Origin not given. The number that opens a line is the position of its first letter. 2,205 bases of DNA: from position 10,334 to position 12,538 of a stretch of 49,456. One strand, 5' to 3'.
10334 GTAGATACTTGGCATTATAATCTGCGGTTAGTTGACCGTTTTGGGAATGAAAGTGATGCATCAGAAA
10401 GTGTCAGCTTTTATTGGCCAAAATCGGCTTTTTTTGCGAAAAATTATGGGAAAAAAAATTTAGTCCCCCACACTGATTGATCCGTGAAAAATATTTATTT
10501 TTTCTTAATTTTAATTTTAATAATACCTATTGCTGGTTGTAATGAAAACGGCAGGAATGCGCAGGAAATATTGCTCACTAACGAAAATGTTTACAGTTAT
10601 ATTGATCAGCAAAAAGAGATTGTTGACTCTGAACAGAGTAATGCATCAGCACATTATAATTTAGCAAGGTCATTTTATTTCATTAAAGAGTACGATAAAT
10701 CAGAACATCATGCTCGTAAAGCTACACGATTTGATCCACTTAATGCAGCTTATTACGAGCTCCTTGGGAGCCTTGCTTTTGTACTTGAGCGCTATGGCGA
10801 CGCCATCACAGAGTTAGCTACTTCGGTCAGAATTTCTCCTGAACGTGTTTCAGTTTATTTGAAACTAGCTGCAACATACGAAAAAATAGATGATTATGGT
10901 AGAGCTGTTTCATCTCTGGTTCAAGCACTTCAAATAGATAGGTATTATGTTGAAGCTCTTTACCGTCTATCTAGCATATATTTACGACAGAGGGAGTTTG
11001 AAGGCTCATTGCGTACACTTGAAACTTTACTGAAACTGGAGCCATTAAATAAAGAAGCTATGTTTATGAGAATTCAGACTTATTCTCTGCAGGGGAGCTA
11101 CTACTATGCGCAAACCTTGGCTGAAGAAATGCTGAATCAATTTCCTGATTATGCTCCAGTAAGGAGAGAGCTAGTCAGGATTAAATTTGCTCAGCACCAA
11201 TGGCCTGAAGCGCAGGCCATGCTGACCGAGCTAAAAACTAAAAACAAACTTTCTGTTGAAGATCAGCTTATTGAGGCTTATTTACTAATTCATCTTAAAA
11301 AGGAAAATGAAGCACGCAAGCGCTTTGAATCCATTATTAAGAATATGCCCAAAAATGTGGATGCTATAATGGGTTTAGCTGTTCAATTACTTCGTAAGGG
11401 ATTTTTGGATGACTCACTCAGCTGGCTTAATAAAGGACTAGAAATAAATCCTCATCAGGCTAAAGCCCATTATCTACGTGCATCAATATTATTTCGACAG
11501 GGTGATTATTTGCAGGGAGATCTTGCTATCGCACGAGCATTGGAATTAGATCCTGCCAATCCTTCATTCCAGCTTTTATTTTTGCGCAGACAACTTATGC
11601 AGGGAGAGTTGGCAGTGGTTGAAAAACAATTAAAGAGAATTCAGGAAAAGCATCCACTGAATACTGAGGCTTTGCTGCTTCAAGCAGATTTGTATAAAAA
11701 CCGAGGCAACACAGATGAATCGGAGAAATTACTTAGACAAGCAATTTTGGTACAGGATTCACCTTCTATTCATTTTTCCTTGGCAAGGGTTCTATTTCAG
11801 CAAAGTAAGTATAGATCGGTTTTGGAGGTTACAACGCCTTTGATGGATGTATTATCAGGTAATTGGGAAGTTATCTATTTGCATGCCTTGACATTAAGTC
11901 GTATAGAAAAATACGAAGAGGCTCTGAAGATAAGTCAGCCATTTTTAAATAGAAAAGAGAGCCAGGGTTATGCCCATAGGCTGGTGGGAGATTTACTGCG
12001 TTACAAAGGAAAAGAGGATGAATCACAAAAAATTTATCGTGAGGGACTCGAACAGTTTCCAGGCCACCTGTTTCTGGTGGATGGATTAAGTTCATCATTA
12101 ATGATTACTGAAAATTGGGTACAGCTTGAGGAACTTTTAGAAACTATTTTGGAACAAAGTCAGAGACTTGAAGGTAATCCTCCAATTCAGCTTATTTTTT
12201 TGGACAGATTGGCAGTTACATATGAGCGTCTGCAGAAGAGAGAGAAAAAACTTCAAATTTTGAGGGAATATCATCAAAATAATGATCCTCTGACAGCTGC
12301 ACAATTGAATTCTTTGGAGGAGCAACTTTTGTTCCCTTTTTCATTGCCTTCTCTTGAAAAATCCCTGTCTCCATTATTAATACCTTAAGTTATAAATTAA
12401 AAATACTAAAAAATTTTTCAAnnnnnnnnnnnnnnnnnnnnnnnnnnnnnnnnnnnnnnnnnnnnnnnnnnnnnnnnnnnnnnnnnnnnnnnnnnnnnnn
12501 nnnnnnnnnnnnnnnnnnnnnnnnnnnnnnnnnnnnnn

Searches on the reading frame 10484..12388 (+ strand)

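Call 48: search_protein_families(library=pfam, proteins=[window:10484-12388:+], max_evalue=0.00001)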
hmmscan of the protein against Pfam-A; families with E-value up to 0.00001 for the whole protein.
window:10484-12388:+ (634 aa): 19 families
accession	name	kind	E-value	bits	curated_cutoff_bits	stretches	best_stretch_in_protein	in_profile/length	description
PF14559.12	TPR_19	-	8.8e-33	112.9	25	0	137-189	6-58/68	Tetratricopeptide repeat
PF07719.23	TPR_2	-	2e-29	99.6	27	0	326-359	1-34/34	Tetratricopeptide repeat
PF13432.12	TPR_16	-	1.4e-26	92.9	32.7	0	58-119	1-62/65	Tetratricopeptide repeat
PF13428.12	TPR_14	-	1.5e-23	81.3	23.5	0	156-198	1-43/44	Tetratricopeptide repeat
PF13181.12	TPR_8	-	3e-21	74.2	25.7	0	123-153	2-32/34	Tetratricopeptide repeat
PF13431.12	TPR_17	-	6e-21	73.4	24.4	0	315-343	2-30/34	Tetratricopeptide repeat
PF13414.12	TPR_11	-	3.3e-20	71.9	26.8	0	305-340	7-42/42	TPR repeat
PF13424.12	TPR_12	-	2.2e-18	66.7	30.1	0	89-153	5-76/77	Tetratricopeptide repeat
PF00515.34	TPR_1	-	6.4e-17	61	27.8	0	54-85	1-32/34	Tetratricopeptide repeat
PF12895.13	ANAPC3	-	8.2e-16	58.5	27.2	0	409-483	4-78/82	Anaphase-promoting complex, cyclosome, subunit 3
PF25062.1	ARM_TT21_N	-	1.9e-12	47.9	40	0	44-174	90-220/222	Tetratricopeptide repeat protein 21 N-terminal ARM repeat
PF23914.1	TPR_CcmH_CycH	-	2.4e-10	40.9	42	0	84-189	46-154/158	Cytochrome c-type biogenesis protein H TPR domain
PF13174.12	TPR_6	-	5.1e-10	39.8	26.3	0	395-421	1-27/33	Tetratricopeptide repeat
PF13176.12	TPR_7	-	5.5e-09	35.9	27.9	0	396-421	1-28/36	Tetratricopeptide repeat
PF25063.1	ARM_TT21_C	-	1.1e-07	32.4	35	0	66-152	107-194/209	Tetratricopeptide repeat protein 21 C-terminal ARM domain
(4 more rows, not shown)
